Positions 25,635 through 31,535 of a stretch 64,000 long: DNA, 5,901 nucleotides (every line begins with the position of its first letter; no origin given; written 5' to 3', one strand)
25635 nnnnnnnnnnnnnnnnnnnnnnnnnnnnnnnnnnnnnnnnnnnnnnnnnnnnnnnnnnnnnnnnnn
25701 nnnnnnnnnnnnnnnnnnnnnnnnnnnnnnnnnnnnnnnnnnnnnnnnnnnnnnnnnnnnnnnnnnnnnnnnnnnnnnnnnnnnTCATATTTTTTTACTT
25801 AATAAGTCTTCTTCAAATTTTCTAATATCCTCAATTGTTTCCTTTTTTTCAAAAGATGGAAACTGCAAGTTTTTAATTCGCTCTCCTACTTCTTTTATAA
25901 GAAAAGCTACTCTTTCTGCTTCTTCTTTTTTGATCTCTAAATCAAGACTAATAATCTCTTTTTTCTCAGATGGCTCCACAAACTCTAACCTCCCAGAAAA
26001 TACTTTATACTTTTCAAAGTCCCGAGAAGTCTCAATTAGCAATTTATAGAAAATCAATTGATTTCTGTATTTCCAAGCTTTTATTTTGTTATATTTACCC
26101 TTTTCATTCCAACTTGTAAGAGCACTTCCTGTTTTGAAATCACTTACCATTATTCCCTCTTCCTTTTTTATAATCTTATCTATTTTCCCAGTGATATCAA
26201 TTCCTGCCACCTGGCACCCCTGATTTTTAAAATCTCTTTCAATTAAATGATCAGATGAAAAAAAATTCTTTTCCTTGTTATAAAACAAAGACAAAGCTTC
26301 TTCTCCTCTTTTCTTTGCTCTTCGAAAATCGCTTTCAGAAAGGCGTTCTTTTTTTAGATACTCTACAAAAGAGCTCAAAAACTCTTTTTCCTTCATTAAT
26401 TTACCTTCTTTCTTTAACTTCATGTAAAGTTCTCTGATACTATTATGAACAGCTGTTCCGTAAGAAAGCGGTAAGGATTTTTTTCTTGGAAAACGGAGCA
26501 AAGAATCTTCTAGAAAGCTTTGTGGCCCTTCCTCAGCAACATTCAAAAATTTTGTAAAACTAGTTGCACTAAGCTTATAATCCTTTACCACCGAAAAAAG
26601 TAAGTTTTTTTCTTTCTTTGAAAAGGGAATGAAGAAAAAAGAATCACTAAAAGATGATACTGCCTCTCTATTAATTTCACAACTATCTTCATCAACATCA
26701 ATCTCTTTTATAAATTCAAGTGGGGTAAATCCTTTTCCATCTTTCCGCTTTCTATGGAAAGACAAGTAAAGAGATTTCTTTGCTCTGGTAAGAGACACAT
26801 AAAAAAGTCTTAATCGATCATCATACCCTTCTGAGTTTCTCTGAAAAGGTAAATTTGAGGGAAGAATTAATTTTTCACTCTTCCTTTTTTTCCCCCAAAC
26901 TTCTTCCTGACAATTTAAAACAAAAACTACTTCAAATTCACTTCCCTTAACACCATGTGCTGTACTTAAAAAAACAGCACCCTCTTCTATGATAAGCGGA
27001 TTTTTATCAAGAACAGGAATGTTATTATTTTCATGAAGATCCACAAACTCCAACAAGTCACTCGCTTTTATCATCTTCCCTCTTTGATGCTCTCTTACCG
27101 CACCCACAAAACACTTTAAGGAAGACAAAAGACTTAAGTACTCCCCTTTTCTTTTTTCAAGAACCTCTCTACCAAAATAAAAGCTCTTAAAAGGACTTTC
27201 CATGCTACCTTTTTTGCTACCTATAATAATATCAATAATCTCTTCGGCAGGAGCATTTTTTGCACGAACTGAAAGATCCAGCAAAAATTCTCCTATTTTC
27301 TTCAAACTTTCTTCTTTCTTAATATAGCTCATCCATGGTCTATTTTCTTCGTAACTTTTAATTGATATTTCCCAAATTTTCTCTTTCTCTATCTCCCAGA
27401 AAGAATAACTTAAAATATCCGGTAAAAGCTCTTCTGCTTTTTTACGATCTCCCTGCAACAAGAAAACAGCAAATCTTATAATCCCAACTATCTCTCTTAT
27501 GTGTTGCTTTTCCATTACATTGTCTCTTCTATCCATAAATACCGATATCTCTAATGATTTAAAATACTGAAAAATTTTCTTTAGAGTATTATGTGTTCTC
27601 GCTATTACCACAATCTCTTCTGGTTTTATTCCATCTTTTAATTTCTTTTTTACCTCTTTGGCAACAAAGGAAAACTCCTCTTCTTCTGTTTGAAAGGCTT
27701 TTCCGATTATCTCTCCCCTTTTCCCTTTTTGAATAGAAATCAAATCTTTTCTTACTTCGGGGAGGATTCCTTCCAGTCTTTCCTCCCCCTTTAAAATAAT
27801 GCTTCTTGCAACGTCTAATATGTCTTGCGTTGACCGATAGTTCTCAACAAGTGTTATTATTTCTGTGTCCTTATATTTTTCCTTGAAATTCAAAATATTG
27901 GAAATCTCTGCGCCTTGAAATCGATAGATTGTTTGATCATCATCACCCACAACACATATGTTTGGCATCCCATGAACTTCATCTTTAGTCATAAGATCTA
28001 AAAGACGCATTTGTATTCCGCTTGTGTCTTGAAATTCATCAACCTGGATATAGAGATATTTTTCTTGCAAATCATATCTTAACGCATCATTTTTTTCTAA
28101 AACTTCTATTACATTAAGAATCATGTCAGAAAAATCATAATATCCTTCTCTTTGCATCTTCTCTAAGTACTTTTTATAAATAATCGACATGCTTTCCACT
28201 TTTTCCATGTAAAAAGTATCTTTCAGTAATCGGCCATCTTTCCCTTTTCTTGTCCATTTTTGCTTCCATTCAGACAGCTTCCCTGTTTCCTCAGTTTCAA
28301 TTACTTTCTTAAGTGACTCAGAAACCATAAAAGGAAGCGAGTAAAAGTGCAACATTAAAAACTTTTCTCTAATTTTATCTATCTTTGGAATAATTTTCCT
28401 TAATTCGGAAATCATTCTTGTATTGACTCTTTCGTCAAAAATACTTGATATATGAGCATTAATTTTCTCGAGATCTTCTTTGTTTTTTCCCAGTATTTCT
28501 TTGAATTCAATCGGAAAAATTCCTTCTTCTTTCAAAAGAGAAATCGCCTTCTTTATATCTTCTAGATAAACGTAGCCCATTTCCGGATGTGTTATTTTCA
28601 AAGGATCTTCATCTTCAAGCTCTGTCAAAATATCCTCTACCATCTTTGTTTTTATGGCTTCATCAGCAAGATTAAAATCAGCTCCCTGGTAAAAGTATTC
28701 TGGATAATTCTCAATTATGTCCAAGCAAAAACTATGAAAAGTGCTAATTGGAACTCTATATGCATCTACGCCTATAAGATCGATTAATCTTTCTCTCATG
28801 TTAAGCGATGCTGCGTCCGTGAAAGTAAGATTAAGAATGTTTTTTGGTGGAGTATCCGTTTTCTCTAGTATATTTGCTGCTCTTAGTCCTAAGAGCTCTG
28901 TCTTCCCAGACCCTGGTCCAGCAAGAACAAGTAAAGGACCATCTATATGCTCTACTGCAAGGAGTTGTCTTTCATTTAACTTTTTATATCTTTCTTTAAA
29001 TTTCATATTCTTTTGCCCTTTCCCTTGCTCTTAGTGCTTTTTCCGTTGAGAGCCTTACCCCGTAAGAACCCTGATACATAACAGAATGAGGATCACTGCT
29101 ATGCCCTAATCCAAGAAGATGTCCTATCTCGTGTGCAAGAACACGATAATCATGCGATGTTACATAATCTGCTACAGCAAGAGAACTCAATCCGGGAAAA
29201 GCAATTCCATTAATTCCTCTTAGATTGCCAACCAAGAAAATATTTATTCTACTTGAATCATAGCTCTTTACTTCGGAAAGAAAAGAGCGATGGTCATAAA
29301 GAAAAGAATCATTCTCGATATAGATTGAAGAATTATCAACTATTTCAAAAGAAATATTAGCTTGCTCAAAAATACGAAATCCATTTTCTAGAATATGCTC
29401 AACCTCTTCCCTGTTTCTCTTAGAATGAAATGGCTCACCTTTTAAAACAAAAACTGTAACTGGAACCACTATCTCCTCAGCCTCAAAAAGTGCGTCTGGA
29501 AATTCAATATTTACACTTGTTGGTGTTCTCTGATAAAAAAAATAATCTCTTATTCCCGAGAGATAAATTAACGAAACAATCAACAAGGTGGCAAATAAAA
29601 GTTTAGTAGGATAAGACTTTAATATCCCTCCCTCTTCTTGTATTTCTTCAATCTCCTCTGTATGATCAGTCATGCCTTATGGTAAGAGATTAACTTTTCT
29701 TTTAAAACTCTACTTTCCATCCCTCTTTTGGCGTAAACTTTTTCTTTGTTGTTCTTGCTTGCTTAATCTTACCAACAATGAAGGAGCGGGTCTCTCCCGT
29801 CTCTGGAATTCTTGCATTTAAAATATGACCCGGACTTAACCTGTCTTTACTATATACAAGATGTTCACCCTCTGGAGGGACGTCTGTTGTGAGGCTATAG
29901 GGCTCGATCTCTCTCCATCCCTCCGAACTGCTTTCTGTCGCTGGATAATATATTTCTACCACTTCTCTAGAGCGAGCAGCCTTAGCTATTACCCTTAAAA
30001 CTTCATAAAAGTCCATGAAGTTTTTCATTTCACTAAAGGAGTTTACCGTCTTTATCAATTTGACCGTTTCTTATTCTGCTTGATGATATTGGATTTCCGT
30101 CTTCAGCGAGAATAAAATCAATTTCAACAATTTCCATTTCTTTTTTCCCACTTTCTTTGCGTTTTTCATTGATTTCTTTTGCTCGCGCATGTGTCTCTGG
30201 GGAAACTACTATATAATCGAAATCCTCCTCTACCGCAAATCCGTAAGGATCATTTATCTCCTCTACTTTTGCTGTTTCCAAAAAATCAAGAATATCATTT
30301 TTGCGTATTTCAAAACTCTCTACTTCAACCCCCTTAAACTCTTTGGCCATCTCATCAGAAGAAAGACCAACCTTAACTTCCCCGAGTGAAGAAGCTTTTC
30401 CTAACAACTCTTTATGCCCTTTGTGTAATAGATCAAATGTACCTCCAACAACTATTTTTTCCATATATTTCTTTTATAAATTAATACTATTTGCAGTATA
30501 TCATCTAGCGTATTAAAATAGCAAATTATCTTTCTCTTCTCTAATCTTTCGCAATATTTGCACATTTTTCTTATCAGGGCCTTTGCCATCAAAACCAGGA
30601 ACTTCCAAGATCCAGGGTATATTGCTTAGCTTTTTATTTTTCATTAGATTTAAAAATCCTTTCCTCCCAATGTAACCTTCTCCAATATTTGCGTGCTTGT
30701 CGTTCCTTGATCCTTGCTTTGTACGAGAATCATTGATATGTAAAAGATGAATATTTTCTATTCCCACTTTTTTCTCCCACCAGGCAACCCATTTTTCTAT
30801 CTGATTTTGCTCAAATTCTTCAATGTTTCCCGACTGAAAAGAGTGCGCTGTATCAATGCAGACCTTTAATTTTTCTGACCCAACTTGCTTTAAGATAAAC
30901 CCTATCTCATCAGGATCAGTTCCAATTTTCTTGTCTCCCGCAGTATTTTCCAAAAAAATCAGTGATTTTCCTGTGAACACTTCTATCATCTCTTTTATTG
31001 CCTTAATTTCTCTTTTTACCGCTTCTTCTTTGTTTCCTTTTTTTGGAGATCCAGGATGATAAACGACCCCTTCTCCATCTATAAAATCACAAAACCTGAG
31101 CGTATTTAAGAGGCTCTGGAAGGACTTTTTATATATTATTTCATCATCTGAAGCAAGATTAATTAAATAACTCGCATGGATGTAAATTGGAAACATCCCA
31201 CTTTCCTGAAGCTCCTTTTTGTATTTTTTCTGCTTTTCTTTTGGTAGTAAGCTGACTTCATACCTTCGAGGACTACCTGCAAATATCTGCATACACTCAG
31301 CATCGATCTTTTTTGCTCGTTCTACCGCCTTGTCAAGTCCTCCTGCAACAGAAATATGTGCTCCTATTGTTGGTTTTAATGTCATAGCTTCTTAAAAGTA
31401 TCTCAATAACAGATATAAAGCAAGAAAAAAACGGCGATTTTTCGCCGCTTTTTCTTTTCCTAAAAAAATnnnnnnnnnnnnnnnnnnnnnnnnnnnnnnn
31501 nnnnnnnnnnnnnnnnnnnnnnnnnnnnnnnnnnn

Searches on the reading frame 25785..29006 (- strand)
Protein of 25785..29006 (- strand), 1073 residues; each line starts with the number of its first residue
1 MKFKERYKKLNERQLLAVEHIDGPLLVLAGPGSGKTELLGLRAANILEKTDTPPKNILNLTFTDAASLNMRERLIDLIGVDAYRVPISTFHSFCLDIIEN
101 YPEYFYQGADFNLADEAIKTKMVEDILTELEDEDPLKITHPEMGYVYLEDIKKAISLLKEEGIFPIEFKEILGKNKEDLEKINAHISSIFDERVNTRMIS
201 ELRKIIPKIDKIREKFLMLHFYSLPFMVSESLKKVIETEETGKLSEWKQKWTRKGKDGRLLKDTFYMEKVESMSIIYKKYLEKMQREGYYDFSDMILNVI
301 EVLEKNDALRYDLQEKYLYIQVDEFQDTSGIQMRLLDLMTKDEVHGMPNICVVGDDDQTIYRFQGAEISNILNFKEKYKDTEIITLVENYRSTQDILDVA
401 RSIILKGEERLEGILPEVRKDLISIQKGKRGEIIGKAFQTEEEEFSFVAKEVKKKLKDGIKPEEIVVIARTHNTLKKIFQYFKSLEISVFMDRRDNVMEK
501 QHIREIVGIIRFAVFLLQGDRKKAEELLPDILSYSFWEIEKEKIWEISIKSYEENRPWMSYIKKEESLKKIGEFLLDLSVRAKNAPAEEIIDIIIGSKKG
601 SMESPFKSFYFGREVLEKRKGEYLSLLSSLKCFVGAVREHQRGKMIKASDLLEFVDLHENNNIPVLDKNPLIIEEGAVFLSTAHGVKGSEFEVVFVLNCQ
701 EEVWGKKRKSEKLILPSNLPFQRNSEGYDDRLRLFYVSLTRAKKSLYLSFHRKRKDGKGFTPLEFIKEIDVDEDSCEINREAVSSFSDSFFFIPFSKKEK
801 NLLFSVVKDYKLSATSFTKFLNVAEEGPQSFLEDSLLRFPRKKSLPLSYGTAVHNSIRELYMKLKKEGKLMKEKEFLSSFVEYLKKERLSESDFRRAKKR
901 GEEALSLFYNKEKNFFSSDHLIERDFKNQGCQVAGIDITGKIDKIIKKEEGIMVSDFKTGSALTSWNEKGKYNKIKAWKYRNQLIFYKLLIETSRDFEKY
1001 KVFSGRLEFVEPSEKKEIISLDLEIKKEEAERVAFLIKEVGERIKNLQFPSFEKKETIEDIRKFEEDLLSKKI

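Call 36: search_protein_families(library=pfam, proteins=[window:25785-29006:-], max_evalue=0.00001)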
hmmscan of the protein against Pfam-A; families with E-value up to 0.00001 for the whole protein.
window:25785-29006:- (1073 aa): 5 families
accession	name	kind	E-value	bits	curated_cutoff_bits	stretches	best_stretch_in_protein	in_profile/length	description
PF00580.27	UvrD-helicase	-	5.4e-64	216.9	23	1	10-379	1-271/271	UvrD/REP helicase N-terminal domain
PF13361.12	UvrD_C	-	8.3e-32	111.4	25.6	1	384-752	1-349/350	UvrD-like helicase C-terminal domain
PF13245.12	AAA_19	-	1.7e-15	57.8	25.1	1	22-363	11-133/134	AAA domain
PF12705.13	PDDEXK_1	-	1.5e-12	48.5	22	1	828-1050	14-230/247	PD-(D/E)XK nuclease superfamily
PF13538.12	UvrD_C_2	-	1.2e-08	35.1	27.4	0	727-748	30-51/52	UvrD-like helicase C-terminal domain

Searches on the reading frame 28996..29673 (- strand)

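Call 10: search_protein_families(library=pfam, proteins=[window:28996-29673:-], max_evalue=0.00001)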
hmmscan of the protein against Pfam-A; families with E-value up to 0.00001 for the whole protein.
window:28996-29673:- (225 aa): 1 family
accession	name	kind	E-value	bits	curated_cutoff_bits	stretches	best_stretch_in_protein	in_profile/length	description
PF00413.30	Peptidase_M10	-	7.8e-09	36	24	1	176-201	109-134/159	Matrixin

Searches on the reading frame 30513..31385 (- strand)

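Call 10: search_protein_families(library=pfam, proteins=[window:30513-31385:-], max_evalue=0.00001)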
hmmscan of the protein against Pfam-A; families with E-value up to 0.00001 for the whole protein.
window:30513-31385:- (290 aa): 1 family
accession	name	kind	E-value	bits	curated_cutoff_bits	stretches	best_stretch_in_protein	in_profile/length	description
PF01261.30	AP_endonuc_2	-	2.7e-40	139.1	31.1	1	21-275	1-243/249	Xylose isomerase-like TIM barrel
